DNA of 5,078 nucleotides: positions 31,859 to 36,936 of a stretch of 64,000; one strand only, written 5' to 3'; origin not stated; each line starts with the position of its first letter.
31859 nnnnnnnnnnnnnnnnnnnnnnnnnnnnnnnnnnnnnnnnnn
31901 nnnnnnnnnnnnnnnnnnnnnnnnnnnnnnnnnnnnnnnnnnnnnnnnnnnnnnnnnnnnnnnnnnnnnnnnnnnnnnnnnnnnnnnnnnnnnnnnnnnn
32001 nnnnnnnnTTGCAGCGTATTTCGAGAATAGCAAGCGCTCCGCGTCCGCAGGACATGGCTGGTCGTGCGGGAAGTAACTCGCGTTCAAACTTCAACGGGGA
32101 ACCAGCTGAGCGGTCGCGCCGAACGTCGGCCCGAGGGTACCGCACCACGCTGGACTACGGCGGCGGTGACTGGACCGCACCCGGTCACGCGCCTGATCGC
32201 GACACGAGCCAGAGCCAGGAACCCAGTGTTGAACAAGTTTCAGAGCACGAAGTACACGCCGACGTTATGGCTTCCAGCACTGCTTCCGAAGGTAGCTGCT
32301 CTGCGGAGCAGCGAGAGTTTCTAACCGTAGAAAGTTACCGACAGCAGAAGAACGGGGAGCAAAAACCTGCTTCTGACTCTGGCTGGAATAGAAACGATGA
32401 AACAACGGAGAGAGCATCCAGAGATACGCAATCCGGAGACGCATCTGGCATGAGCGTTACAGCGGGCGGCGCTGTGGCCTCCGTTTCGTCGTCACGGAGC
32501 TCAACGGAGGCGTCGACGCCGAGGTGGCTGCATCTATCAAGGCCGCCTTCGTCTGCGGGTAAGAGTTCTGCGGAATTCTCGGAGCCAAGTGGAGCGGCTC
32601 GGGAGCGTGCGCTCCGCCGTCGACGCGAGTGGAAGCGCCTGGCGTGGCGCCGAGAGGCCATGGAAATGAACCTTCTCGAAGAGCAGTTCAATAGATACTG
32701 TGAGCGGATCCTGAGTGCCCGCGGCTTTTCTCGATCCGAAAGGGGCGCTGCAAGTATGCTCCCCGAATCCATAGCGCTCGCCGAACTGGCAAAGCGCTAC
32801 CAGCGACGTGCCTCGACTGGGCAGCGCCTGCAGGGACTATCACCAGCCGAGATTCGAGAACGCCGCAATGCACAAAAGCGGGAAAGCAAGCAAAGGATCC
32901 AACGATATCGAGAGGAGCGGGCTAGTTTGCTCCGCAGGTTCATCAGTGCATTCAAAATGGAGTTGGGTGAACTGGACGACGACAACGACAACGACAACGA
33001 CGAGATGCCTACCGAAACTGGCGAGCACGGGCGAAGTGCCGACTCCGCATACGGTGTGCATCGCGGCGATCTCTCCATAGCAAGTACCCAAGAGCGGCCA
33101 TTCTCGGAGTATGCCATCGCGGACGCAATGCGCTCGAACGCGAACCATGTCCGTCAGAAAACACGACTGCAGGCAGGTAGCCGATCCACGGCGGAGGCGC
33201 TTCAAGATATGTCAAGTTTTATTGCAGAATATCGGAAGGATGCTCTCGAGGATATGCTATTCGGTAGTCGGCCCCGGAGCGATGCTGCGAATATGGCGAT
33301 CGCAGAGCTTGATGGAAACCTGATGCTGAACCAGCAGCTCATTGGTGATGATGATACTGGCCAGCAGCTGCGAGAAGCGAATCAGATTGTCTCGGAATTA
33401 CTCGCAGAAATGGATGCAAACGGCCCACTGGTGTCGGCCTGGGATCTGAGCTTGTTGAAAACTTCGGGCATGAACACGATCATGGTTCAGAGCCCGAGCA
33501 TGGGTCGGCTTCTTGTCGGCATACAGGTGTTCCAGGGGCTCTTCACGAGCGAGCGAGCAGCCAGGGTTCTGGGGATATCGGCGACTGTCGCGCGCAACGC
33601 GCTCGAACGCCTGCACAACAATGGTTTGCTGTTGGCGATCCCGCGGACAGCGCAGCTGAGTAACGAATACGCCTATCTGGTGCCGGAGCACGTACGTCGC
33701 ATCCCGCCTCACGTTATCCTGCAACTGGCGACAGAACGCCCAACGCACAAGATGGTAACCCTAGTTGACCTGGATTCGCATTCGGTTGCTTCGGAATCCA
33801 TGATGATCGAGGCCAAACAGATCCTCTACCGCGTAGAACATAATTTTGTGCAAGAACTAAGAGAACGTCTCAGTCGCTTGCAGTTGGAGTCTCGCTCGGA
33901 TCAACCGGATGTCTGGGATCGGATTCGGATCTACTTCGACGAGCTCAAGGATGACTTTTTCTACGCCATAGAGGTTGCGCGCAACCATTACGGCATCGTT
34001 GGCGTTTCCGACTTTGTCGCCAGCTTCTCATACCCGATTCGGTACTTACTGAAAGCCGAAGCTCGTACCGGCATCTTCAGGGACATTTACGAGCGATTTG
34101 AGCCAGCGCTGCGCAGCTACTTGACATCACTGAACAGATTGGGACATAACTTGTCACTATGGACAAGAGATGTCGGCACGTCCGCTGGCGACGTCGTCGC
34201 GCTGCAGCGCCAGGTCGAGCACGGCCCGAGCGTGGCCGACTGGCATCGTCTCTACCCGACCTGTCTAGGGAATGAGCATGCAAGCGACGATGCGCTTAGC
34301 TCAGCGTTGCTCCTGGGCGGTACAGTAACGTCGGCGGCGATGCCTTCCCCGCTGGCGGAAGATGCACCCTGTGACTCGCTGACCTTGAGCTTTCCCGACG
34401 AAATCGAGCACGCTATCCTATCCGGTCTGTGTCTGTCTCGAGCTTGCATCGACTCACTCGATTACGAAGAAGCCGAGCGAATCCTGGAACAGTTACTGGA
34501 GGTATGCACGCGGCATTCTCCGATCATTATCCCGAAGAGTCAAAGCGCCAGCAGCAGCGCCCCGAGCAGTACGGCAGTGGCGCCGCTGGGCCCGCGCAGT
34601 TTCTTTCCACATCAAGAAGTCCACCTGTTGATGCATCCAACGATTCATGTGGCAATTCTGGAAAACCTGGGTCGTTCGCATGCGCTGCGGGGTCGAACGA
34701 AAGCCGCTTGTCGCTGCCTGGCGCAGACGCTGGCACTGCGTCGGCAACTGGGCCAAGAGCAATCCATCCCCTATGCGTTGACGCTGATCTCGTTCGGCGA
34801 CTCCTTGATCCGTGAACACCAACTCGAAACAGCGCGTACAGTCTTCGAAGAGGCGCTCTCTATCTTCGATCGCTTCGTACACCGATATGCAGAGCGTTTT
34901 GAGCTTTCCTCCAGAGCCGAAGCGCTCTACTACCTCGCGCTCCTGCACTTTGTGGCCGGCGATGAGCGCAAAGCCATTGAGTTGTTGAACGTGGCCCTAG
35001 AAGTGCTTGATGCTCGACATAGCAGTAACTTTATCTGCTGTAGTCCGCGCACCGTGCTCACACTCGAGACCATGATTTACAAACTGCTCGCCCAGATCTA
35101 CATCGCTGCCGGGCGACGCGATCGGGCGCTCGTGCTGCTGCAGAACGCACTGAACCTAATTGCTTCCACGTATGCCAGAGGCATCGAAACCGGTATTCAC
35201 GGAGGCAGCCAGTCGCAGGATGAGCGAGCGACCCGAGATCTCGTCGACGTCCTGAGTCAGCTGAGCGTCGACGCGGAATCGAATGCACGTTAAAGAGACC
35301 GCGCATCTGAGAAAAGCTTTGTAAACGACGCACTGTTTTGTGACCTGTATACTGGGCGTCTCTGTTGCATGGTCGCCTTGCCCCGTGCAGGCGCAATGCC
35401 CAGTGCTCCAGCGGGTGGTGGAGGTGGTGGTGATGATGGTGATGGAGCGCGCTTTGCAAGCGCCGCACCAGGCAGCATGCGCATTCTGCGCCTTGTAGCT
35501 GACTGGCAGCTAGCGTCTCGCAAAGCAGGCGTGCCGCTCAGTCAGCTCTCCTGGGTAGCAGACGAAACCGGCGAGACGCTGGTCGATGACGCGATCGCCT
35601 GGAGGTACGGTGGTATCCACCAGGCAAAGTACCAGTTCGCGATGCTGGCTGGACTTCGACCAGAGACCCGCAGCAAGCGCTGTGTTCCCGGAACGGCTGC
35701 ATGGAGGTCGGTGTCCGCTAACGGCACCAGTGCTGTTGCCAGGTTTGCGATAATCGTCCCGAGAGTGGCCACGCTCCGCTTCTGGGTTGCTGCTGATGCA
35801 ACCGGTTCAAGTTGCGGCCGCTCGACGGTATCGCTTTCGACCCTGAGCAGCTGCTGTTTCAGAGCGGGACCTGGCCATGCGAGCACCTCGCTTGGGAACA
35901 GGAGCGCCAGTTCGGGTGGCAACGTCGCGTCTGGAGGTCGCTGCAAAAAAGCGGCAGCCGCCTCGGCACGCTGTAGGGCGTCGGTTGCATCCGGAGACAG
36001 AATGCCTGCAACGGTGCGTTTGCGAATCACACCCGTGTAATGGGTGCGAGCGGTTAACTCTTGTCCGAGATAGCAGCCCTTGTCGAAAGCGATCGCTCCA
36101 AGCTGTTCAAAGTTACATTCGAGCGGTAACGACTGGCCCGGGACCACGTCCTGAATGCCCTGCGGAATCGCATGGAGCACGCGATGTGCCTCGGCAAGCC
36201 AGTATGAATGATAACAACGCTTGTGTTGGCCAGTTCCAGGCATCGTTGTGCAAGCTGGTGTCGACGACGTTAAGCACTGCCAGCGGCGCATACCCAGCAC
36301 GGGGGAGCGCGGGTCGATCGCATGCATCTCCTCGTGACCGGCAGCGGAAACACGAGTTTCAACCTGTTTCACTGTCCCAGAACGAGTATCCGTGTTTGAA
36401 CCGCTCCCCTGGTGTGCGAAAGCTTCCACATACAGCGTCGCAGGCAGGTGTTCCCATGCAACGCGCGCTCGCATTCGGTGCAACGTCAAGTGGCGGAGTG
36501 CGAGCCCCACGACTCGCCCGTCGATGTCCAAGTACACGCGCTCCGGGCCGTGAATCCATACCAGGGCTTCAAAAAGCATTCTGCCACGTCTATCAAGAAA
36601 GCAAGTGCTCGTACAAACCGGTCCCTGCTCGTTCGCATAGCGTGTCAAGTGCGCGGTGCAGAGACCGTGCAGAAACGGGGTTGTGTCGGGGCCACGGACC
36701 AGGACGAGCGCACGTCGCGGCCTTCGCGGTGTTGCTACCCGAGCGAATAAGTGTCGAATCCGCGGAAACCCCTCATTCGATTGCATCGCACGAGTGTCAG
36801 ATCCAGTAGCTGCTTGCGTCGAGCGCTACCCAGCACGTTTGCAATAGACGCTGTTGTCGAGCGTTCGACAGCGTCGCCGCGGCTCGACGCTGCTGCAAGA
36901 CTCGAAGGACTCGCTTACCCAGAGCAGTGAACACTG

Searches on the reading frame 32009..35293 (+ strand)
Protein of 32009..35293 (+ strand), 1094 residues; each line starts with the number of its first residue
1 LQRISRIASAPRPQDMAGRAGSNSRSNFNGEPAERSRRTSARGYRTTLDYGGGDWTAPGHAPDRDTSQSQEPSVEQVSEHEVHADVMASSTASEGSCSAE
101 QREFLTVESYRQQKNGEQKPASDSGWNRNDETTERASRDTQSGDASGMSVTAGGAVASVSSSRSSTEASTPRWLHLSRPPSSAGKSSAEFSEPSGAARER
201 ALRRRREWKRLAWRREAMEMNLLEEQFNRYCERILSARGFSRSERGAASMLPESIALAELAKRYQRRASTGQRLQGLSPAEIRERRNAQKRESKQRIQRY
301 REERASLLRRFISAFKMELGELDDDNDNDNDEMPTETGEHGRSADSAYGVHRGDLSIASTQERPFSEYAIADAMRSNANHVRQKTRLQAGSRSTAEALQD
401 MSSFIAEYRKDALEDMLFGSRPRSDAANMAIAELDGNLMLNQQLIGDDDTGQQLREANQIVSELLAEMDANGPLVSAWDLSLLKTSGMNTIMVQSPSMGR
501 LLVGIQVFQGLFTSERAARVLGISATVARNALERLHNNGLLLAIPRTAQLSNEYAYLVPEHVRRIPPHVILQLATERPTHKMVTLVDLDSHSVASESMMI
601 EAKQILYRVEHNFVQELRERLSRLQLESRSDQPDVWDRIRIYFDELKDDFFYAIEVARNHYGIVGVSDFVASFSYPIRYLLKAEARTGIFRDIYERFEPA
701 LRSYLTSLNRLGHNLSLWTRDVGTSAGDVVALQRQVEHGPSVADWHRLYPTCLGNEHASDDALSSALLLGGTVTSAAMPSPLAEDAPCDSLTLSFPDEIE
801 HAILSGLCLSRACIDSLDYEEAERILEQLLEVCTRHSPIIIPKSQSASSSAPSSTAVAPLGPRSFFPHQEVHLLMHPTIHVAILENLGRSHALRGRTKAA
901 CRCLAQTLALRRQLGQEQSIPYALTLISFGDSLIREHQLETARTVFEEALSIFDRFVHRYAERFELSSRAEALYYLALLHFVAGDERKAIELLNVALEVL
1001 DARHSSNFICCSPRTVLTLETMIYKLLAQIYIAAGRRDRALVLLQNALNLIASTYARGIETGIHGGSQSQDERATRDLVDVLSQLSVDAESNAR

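Call 7: search_protein_families(library=pfam, proteins=[window:32009-35293:+], max_evalue=0.01)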
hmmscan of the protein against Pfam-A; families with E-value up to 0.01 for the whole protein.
window:32009-35293:+ (1094 aa): 9 families
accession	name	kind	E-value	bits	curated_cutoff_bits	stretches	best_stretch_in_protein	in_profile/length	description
PF13424.12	TPR_12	-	3.6e-13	49.9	30.1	1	882-953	4-75/77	Tetratricopeptide repeat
PF07719.23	TPR_2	-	9.7e-12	44.5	27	0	970-998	1-29/34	Tetratricopeptide repeat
PF13428.12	TPR_14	-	6.9e-07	29.8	23.5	0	1024-1049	4-29/44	Tetratricopeptide repeat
PF13176.12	TPR_7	-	6.2e-05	23.2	27.9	0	884-916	2-34/36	Tetratricopeptide repeat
PF13174.12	TPR_6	-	0.00039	21.3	26.3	0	971-995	1-25/33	Tetratricopeptide repeat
PF14559.12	TPR_19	-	0.0024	18.6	25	0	1025-1048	29-52/68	Tetratricopeptide repeat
PF13432.12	TPR_16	-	0.0038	18.1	32.7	1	946-997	13-58/65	Tetratricopeptide repeat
PF07721.20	TPR_4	-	0.0057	17.6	27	0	884-906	4-26/26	Tetratricopeptide repeat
PF12895.13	ANAPC3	-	0.0086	16.8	27.2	0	957-996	16-49/82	Anaphase-promoting complex, cyclosome, subunit 3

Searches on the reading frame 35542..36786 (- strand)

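Call 7: search_protein_families(library=pfam, proteins=[window:35542-36786:-], max_evalue=0.01)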
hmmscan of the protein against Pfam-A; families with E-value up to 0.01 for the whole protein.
window:35542-36786:- (414 aa): 0 families

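Call 57: search_protein_families(library=ncbifam, proteins=[P0163], max_evalue=0.001)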
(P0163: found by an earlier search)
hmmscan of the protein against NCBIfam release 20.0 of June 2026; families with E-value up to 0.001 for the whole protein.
P0163 (431 aa): 2 families
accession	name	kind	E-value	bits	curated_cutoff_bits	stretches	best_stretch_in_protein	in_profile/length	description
TIGR00070.1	hisG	equivalog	5.7e-43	146.9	75.75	1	77-275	1-182/183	ATP phosphoribosyltransferase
TIGR03455.1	HisG_C-term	equivalog_domain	9.7e-12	45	40.05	1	295-395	10-99/100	ATP phosphoribosyltransferase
